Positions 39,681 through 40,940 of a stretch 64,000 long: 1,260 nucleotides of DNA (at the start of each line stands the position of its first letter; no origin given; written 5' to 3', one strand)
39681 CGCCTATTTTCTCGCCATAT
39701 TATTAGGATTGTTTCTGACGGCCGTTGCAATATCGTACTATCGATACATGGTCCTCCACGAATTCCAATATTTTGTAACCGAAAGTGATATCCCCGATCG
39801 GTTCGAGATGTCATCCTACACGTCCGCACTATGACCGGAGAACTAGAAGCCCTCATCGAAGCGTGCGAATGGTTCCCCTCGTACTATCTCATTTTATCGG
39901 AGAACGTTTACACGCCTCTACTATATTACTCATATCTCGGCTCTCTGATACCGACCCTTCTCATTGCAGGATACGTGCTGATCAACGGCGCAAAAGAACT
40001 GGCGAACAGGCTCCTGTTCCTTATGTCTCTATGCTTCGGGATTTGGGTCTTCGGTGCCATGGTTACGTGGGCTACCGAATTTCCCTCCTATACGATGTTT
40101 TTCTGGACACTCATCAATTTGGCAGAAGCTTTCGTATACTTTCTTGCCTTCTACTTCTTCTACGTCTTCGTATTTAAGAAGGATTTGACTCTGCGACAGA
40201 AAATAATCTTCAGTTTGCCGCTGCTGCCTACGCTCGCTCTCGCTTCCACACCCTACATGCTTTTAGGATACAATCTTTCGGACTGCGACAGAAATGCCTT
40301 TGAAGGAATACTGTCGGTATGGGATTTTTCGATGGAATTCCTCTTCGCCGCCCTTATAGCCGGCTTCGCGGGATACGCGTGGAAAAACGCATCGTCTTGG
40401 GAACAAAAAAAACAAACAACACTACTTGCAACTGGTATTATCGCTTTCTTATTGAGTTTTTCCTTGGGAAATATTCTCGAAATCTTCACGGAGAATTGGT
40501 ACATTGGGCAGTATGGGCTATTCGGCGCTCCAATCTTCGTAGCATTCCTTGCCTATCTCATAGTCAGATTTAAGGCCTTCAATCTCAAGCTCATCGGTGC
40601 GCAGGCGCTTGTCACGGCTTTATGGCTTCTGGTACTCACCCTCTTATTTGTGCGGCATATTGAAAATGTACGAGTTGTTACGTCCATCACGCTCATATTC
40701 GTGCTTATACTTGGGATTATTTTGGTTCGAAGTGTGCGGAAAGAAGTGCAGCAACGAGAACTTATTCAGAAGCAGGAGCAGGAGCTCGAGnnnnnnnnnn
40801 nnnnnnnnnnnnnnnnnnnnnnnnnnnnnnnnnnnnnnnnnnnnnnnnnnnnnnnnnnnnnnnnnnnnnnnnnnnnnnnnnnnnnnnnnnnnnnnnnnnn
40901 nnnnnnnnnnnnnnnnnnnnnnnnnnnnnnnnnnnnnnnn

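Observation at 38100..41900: Lower-GC island with tandem SET-domain genes and an orphan multi-TM histidine kinase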

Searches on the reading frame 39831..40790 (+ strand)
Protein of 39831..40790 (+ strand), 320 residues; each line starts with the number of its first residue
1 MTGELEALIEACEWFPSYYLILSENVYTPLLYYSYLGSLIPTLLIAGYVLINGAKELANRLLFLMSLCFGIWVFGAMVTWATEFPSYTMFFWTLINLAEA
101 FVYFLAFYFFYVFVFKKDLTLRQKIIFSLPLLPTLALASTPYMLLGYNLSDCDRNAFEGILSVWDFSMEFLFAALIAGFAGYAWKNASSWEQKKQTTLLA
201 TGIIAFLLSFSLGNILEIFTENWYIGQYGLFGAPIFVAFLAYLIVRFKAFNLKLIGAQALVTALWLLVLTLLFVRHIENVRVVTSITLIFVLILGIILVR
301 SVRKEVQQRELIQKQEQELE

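Call 89: predict_structure(alignment_id=A7)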
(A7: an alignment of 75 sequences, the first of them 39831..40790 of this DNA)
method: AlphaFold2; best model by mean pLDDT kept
length: 320 residues; sequences in the alignment: 75
mean_pLDDT: 82.9   pTM: 0.78
mean pLDDT of the five models: 82.9, 82.9, 82.0, 79.5, 77.2
residues with pLDDT >= 90: 130; 70-90: 128; 50-70: 62; < 50: 0
segments of 3 or more residues with pLDDT < 50: none
pLDDT, mean of each block of 10 residues (from residue 1): 75 80 76 83 87 91 97 92 90 94 98 96 96 94 88 84 91 97 94 92 92 82 76 77 71 59 63 60 65 68 70 75
secondary structure, 60 per line:
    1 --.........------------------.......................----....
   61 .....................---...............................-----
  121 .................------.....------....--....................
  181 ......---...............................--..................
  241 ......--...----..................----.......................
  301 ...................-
elements in order: H3-11 H30-52 H57-81 H85-115 H121-137 E144-148 E155-158 H161-186 H190-220 H223-246 H256-273 H278-319

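Call 91: fold_search(model_id=the predicted structure, library=pdb)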
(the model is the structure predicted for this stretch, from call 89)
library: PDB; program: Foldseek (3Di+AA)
matches with E <= 10: 802; with E <= 0.001: 0
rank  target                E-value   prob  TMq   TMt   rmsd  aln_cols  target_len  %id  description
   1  8hnk_R                4.5e-03  1.00  0.47  0.50   6.0       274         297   14  CXCR3-DNGi complex activated by CXCL11 (released 2023-11-29)
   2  2x72_A                1.5e-02  1.00  0.41  0.41  11.6       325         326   15  CRYSTAL STRUCTURE OF THE CONSTITUTIVELY ACTIVE E113Q,D2C,D282C RHODOPSIN MUTANT WITH BOUND GALPHACT PEPTIDE. (released 2011-03-16)
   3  8wpu_B                1.8e-02  1.00  0.44  0.21   6.2       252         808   15  Human calcium-sensing receptor(CaSR) bound to cinacalcet in complex with Gq protein (released 2023-11-22)
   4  6fkb                  1.9e-02  0.99  0.38  0.37  11.4       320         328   14  Crystal structure of N2C/D282C stabilized opsin bound to RS13 (released 2018-04-04)
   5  9ii3_B                2.4e-02  1.00  0.44  0.21   6.6       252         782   11  Cryo-EM Structure of the 2:1 Complex of mGlu3 and beta-arrestin1 (released 2025-03-05)
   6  8jpb_R                2.9e-02  1.00  0.44  0.47   7.4       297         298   11  cryo-EM structure of NTSR1-GRK2-Galpha(q) complexes 1 (released 2023-08-09)
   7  7mt8_MODEL_1_R        3.0e-02  1.00  0.45  0.44   7.4       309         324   15  Rhodopsin kinase (GRK1)-S5E/S488E/T489E in complex with rhodopsin (released 2021-07-07)
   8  4xt3_A                3.0e-02  1.00  0.42  0.46   9.4       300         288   10  Structure of a viral GPCR bound to human chemokine CX3CL1 (released 2015-03-04)
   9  7eb2_D                3.0e-02  1.00  0.40  0.22   9.4       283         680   12  Cryo-EM structure of human GABA(B) receptor-Gi protein complex (released 2021-05-05)
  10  5dys_A                3.3e-02  1.00  0.45  0.45   7.3       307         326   15  Crystal Structure of T94I rhodopsin mutant (released 2016-08-10)
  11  2z73_B                3.3e-02  0.99  0.40  0.37  11.8       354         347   13  Crystal structure of squid rhodopsin (released 2008-05-13)
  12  6fuf_A                3.6e-02  1.00  0.42  0.42   8.0       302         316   15  Crystal structure of the rhodopsin-mini-Go complex (released 2018-10-03)
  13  8ef5_R                3.8e-02  1.00  0.49  0.54   5.4       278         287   12  Fentanyl-bound mu-opioid receptor-Gi complex (released 2022-11-09)
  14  9mba_R                3.8e-02  1.00  0.45  0.22   6.6       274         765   13  Cryo-EM structure of complex of transducer-bound GPCR (released 2025-10-01)
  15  9jr0_A                4.1e-02  1.00  0.45  0.23   7.8       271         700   10  GABA-DGABAB-Gi-complex (released 2025-10-22)
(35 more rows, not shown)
